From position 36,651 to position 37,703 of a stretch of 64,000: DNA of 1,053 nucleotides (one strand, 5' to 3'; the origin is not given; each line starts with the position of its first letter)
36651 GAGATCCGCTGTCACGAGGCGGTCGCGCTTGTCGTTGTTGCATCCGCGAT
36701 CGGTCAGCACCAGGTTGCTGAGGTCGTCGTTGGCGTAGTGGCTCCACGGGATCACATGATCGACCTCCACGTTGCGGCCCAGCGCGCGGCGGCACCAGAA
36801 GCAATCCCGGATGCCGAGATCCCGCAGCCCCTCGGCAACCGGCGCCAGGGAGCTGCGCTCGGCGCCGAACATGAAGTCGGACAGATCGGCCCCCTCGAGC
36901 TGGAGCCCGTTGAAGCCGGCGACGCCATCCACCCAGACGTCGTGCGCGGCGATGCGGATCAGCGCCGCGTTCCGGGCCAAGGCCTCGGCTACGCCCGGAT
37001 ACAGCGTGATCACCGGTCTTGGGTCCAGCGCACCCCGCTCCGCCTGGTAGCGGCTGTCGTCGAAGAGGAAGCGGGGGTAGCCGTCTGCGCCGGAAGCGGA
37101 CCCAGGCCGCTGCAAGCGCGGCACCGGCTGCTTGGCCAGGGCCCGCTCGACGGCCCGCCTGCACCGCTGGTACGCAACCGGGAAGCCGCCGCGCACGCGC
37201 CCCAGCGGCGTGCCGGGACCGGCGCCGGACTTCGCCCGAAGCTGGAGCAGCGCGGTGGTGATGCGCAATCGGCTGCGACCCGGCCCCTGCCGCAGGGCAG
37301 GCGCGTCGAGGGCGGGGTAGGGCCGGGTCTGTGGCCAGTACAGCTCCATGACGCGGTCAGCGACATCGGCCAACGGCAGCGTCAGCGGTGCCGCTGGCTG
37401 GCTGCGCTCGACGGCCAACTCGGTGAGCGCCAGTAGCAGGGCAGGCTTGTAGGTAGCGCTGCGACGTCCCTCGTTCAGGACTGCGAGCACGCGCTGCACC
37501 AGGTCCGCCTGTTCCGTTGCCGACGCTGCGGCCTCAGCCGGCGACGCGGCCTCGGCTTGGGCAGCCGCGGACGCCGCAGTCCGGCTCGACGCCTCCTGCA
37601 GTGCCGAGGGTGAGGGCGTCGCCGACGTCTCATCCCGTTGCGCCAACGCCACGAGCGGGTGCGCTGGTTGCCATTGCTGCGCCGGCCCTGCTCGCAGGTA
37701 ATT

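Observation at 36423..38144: Stand-alone HIT - unknown - HNH fusion protein at the edge of the accessory region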

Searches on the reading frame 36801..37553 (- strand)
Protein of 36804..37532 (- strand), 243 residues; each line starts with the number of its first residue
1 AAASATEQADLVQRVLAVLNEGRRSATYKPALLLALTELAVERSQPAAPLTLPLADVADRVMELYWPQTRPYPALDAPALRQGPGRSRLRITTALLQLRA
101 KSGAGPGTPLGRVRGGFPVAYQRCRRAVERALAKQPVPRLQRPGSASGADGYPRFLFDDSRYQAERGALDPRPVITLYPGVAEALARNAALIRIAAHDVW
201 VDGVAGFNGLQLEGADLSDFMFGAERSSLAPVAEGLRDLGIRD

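Call 7: search_protein_families(library=pfam, proteins=[window:36804-37532:-], max_evalue=10)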
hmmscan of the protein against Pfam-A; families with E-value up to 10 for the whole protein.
seq(243 aa): 0 families

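Call 27: search_solved_structures(query=A2, max_evalue=10, show_alignments=0)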
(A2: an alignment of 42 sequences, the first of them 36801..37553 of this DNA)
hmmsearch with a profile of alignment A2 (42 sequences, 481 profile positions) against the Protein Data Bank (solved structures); distinct sequences matched with E-value up to 10: 141 (the best 60 are shown).
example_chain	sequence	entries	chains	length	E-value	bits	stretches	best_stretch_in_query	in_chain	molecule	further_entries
2eo4_A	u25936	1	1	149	6.4e-21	77.8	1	5-96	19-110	150aa long hypothetical histidine triad nucleotide-binding protein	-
6af2_A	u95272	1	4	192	6.3e-20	74.5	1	5-105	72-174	HIT domain-containing protein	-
3imi_A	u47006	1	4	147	2.1e-19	72.8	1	4-90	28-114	HIT family protein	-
3wo5_A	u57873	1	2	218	5.7e-19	71.4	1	5-105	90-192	AP-4-A phosphorylase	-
1ems_A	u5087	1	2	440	2.4e-18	69.3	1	6-95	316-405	NIT-FRAGILE HISTIDINE TRIAD FUSION PROTEIN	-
3ano_A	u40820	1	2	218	2.7e-18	69.1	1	5-105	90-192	AP-4-A phosphorylase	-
1y23_A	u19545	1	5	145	2.8e-18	69.1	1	4-91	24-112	Histidine triad protein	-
3o0m_A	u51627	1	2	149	7.8e-18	67.6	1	6-98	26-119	HIT family protein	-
3l7x_A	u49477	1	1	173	7.8e-18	67.6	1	5-91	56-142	Putative Hit-like protein involved in cell-cycle regulation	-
1fhi_A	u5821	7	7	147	8.7e-18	67.5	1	5-94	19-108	FRAGILE HISTIDINE TRIAD PROTEIN | FRAGILE HISTIDINE PROTEIN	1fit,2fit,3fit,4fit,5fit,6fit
9uch_A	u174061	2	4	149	1.5e-17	66.7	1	5-94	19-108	Bis(5'-adenosyl)-triphosphatase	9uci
2fhi_A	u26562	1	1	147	2.1e-16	62.9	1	5-94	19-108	FRAGILE HISTIDINE TRIAD PROTEIN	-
7p8p_A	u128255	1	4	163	2.6e-16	62.6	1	5-94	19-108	Bis(5'-adenosyl)-triphosphatase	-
3lb5_A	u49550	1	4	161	2.3e-15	59.5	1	5-96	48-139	Hit-like protein involved in cell-cycle regulation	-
3oj7_A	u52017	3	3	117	1.1e-13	53.9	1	4-86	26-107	Putative histidine triad family protein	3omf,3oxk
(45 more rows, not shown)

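Call 30: predict_structure(alignment_id=A2)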
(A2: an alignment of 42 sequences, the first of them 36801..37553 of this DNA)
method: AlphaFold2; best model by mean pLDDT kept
length: 251 residues; sequences in the alignment: 42
mean_pLDDT: 90.6   pTM: 0.86
mean pLDDT of the five models: 90.6, 89.0, 88.9, 88.2, 88.1
residues with pLDDT >= 90: 188; 70-90: 47; 50-70: 16; < 50: 0
segments of 3 or more residues with pLDDT < 50: none
pLDDT, mean of each block of 10 residues (from residue 1): 72 88 91 93 98 95 98 95 94 89 98 96 98 98 89 68 94 95 97 96 95 88 89 66 86 62
secondary structure, 60 per line:
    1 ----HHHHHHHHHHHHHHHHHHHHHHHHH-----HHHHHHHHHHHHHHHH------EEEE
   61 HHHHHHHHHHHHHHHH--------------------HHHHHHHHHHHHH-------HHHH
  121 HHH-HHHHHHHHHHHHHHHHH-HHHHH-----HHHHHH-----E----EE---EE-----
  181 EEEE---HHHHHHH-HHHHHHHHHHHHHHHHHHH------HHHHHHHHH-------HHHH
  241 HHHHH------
elements in order: H5-29 H35-50 E57-60 H61-76 H97-109 H117-123 H125-141 H143-147 H153-158 E181-184 H188-194 H196-214 H221-229 H237-245

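Call 32: fold_search(model_id=the predicted structure, library=pdb)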
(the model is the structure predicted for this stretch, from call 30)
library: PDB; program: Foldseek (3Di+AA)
matches with E <= 10: 48; with E <= 0.001: 0
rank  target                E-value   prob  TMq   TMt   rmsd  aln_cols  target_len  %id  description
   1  6uw2_F                2.1e+00  0.03  0.13  0.10  18.1       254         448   16  Clotrimazole bound complex of Acanthamoeba castellanii CYP51 (released 2020-10-21)
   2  9prr_B                2.1e+00  0.02  0.12  0.12  21.8       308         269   14  X-ray crystal structure of Streptomyces cacaoi PolF in complex with iron and L-isoleucine (released 2025-10-15)
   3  8u3n_A                2.3e+00  0.04  0.16  0.12  17.6       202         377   15  Structure of P450Blt from Micromonospora sp. MW-13 (released 2024-01-10)
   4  6uw2_B                2.6e+00  0.03  0.15  0.11  18.4       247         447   16  Clotrimazole bound complex of Acanthamoeba castellanii CYP51 (released 2020-10-21)
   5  8ukz_A                2.7e+00  0.04  0.16  0.12  18.1       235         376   15  Structure of P450Blt from Micromonospora sp. MW-13 with E238A Mutation (released 2024-01-10)
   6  8u3n_C                3.2e+00  0.04  0.17  0.13  18.0       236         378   14  Structure of P450Blt from Micromonospora sp. MW-13 (released 2024-01-10)
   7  3dax_B                3.3e+00  0.02  0.13  0.09  20.5       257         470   10  Crystal structure of human CYP7A1 (released 2008-08-05)
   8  6fmo_A                3.7e+00  0.02  0.15  0.10  18.1       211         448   14  Crystal structure of the substrate (obtusifoliol)-bound and ligand-free I105F mutant of sterol 14-alpha demethylase (C (released 2018-10-24)
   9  3v8d_B                3.9e+00  0.03  0.15  0.10  18.6       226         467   12  Crystal structure of human CYP7A1 in complex with 7-ketocholesterol (released 2013-01-09)
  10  6q2c_A                3.9e+00  0.02  0.14  0.10  18.8       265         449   14  Domain-swapped dimer of Acanthamoeba castellanii CYP51 (released 2020-10-21)
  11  3na1_B                4.1e+00  0.03  0.18  0.12  19.3       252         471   12  Crystal structure of human CYP11A1 in complex with 20-hydroxycholesterol (released 2011-06-08)
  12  8u2m_A                4.1e+00  0.03  0.16  0.12  17.5       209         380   14  Structure of P450Blt from Micromonospora sp. MW-13 in Complex with Biarylitide (released 2024-01-10)
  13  8u2m_B                4.1e+00  0.03  0.16  0.12  17.4       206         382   14  Structure of P450Blt from Micromonospora sp. MW-13 in Complex with Biarylitide (released 2024-01-10)
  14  7snm_A                4.1e+00  0.02  0.14  0.10  17.1       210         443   14  Lanosterol-bound P450 domain of the CYP51-ferredoxin fusion protein from Methylococcus capsulatus (released 2022-10-05)
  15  3sn5_A                4.3e+00  0.03  0.15  0.09  18.6       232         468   12  Crystal structure of human CYP7A1 in complex with cholest-4-en-3-one (released 2011-07-13)
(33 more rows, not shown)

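Call 40: find_homologous_proteins(query=A3, max_evalue=0.001)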
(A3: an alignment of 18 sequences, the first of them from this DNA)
Query A3 (18 sequences) (235 aa, profile of the alignment): 278 proteins with E <= 0.001 among 8000 candidates; the best 120 are listed.
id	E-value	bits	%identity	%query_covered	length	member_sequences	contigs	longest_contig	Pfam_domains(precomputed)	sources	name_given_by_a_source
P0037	1.0e-90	321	57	98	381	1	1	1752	PF13395.13,PF01844.30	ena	-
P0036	2.3e-86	307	58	99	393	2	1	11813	PF13395.13,PF01844.30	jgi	jgi:5-methylcytosine-specific restriction endonuclease McrA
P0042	8.3e-85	302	60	97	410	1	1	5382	PF13395.13,PF01844.30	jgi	jgi:hypothetical protein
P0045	1.0e-83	298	56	98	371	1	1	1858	PF13395.13,PF01844.30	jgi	jgi:5-methylcytosine-specific restriction endonuclease McrA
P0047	1.1e-83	298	56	98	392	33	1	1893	PF13395.13,PF01844.30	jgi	-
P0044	1.2e-83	298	57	98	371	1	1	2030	PF13395.13,PF01844.30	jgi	jgi:5-methylcytosine-specific restriction endonuclease McrA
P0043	2.8e-83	297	58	98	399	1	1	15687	PF13395.13,PF01844.30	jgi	jgi:hypothetical protein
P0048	9.0e-82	292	56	98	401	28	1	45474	PF13395.13,PF01844.30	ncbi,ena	-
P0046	2.6e-80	287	55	98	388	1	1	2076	PF13395.13,PF01844.30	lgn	-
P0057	3.6e-77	277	36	97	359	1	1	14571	PF13395.13,PF01844.30,PF14279.13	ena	-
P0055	2.0e-76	275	35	94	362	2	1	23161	PF13395.13,PF01844.30,PF14279.13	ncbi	ncbi:MAG: HNH endonuclease [Solirubrobacteraceae bacterium]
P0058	5.7e-76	273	34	97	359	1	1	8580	PF13395.13,PF01844.30,PF14279.13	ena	-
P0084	2.2e-75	271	34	94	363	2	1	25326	PF13395.13,PF01844.30,PF14279.13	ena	-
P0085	6.3e-75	270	36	97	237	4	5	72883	-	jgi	jgi:hypothetical protein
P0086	9.2e-75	269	37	97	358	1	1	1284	PF13395.13,PF01844.30,PF14279.13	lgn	-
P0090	6.4e-74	266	37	97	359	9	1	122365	PF13395.13,PF01844.30,PF14279.13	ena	-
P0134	5.3e-68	247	35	97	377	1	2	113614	PF13395.13,PF01844.30,PF14279.13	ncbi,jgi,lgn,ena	-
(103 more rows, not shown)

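Call 70: fold_search(model_id=the predicted structure, library=viral)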
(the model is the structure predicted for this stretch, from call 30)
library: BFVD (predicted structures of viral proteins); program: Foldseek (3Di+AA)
matches with E <= 10: 43; with E <= 0.001: 0
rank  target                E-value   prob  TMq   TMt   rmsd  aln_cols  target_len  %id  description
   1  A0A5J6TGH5            6.8e-01  0.04  0.12  0.09  18.0       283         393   12  Capsid maturation protease and MuF-like fusion protein [Mycobacterium phage MalagasyRose]
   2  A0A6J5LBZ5            8.7e-01  0.06  0.15  0.06  20.8       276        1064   13  Caudovirus, tape measure, N-terminal [uncultured Caudovirales phage]
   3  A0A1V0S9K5            1.4e+00  0.04  0.18  0.06  16.2       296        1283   12  Protein kinase domain-containing protein [Catovirus CTV1]
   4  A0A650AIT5            1.5e+00  0.04  0.13  0.09  26.7       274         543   12  (no name in the UniProt tables at hand)
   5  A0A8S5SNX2            1.9e+00  0.06  0.19  0.13  18.9       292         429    9  Uncharacterized protein [Siphoviridae sp. ctqSm5]
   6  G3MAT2                2.1e+00  0.08  0.23  0.31  13.4       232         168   14  Gp542 [Bacillus phage G]
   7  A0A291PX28            2.2e+00  0.04  0.12  0.10  17.4       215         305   12  Nucleoprotein (Fragment) [human metapneumovirus]
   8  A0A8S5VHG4            2.3e+00  0.02  0.14  0.09  23.8       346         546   11  Phage protein [Myoviridae sp. ctkfK18]
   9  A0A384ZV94            2.3e+00  0.02  0.12  0.10  21.1       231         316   16  (no name in the UniProt tables at hand)
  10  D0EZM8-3              2.6e+00  0.04  0.18  0.12  13.8       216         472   14  (no name look-up for this kind of identifier)
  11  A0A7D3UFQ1            2.8e+00  0.02  0.12  0.17  19.2       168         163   17  (no name in the UniProt tables at hand)
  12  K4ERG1                2.9e+00  0.03  0.19  0.11  21.6       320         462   12  Structural protein (Fragment) [Human parvovirus 4]
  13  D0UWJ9                2.9e+00  0.02  0.12  0.07  32.2       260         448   16  Uncharacterized protein [Streptomyces phage ZL12]
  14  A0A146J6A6            3.2e+00  0.02  0.17  0.07  19.2       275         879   10  (no name in the UniProt tables at hand)
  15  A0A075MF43            3.6e+00  0.04  0.20  0.20  12.4       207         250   12  (no name in the UniProt tables at hand)
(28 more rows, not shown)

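Call 73: find_encoding_contigs(protein=P0090, flank=6000, max_places=2)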
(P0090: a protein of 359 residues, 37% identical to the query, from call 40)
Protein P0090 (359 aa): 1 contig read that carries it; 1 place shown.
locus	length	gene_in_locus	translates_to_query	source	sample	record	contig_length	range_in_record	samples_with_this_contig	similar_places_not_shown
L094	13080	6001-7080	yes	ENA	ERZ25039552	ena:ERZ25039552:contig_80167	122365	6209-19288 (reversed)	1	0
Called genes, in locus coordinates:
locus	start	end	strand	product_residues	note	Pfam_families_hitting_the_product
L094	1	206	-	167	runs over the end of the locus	-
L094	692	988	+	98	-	PF01527:HTH_Tnp_1, PF13542:HTH_Tnp_ISL3 (faint), PF08281:Sigma70_r4_2 (weak), PF13384:HTH_23 (faint)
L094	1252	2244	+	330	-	PF00665:rve, PF13683:rve_3, PF13333:rve_2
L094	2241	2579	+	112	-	-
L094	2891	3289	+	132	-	-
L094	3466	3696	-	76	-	-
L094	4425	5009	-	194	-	-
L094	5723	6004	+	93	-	PF01230:HIT, PF11969:DcpS_C (weak)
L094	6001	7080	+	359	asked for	PF01844:HNH, PF13395:HNH_4, PF14279:HNH_5 (weak)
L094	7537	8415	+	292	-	-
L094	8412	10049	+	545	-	PF03235:GmrSD_N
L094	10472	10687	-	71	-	PF13091:PLDc_2, PF00614:PLDc (weak)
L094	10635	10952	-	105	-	-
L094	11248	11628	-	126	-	PF09369:MZB (weak)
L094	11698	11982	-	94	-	-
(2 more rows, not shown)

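Call 74: find_encoding_contigs(protein=P0134, flank=6000, max_places=2)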
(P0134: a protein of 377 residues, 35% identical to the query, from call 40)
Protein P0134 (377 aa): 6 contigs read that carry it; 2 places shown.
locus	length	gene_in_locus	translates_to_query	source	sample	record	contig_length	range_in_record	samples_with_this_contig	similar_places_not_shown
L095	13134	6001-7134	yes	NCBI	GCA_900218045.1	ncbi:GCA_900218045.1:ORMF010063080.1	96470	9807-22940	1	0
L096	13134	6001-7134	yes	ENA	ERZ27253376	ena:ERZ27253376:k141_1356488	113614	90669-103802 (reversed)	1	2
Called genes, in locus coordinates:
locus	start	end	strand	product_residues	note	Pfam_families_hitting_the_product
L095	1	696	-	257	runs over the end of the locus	-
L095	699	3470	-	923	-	PF12419:DUF3670, PF00176:SNF2-rel_dom, PF00271:Helicase_C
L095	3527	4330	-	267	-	PF13267:DUF4058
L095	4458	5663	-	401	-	PF17761:DUF1016_N, PF06250:YhcG_C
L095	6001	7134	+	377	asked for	PF01844:HNH, PF13395:HNH_4, PF14279:HNH_5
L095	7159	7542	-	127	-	PF11969:DcpS_C (weak), PF01230:HIT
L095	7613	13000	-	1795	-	PF00069:Pkinase, PF07714:PK_Tyr_Ser-Thr, PF13191:AAA_16, PF01590:GAF, PF13185:GAF_2, PF13492:GAF_3, PF00158:Sigma54_activat, PF14532:Sigma54_activ_2, +4 more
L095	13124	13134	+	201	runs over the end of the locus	PF19502:DUF6036 (weak)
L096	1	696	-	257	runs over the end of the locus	-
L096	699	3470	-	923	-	PF12419:DUF3670, PF00176:SNF2-rel_dom, PF00271:Helicase_C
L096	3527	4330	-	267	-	PF13267:DUF4058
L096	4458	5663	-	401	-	PF17761:DUF1016_N, PF06250:YhcG_C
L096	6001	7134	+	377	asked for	PF01844:HNH, PF13395:HNH_4, PF14279:HNH_5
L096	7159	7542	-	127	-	PF11969:DcpS_C (weak), PF01230:HIT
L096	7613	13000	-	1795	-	PF00069:Pkinase, PF07714:PK_Tyr_Ser-Thr, PF13191:AAA_16, PF01590:GAF, PF13185:GAF_2, PF13492:GAF_3, PF00158:Sigma54_activat, PF14532:Sigma54_activ_2, +4 more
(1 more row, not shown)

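Call 75: find_encoding_contigs(protein=P0085, flank=6000, max_places=2)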
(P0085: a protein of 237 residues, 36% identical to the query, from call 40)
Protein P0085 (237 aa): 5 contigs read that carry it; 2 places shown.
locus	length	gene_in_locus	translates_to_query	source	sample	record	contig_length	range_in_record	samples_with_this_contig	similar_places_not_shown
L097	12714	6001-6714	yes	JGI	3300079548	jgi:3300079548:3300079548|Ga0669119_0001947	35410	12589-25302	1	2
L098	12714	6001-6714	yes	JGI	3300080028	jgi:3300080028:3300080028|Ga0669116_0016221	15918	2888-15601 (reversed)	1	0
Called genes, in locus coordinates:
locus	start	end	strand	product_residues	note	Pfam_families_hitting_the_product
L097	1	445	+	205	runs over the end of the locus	-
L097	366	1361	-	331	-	PF13148:DUF3987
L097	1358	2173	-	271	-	PF13604:AAA_30 (faint), PF13401:AAA_22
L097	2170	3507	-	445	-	PF13518:HTH_28, PF13565:HTH_32, PF00665:rve, PF13683:rve_3 (weak), PF09299:Mu-transpos_C (faint)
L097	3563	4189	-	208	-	PF20020:DUF6431 (weak)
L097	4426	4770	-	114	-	-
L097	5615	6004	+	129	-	PF11969:DcpS_C, PF01230:HIT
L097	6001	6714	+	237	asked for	-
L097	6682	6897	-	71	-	-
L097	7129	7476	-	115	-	-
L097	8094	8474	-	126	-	PF01042:Ribonuc_L-PSP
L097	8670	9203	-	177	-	-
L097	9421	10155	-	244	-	-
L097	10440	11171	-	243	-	PF04250:DUF429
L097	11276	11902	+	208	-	-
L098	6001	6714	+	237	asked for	-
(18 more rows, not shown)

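Call 97: search_protein_representatives(alignment_id=A3)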
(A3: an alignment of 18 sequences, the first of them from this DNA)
Query: 18 sequences, 235 profile positions. Proteins with E-value up to 0.001 (for the whole library): 2005; up to 1e-10: 1237; up to 1e-30: 333. The best 150 are listed.
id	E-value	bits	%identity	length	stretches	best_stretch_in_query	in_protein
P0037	3.3e-91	321.3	-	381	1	2-234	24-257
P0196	8.1e-89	313.4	-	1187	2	3-218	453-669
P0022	6.6e-87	307.2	-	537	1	2-234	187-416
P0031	9.1e-86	303.5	-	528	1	2-234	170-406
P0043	9.0e-84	296.9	-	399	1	2-234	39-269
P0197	5.5e-79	281.3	-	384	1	2-233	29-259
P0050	4.4e-77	275.0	-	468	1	2-234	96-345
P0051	1.2e-73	263.8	-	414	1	2-234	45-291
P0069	1.1e-71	257.4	-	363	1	2-234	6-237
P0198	1.8e-68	246.8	-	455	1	2-220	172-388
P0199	7.3e-66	238.3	-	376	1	2-234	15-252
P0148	8.8e-66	238.0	-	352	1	2-227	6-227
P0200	9.8e-65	234.6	-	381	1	2-234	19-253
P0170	4.0e-63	229.3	-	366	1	2-234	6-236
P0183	5.3e-61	222.4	-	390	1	5-234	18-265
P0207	3.9e-56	206.5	-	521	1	2-234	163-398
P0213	8.6e-54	198.8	-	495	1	2-233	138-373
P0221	2.0e-52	194.3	-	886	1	2-221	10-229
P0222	2.4e-52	194.1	-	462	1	2-233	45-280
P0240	5.2e-50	186.4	-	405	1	2-217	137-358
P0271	9.1e-47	175.8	-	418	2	5-172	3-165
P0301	3.9e-45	170.5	-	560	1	2-234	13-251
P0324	3.8e-44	167.2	-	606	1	2-220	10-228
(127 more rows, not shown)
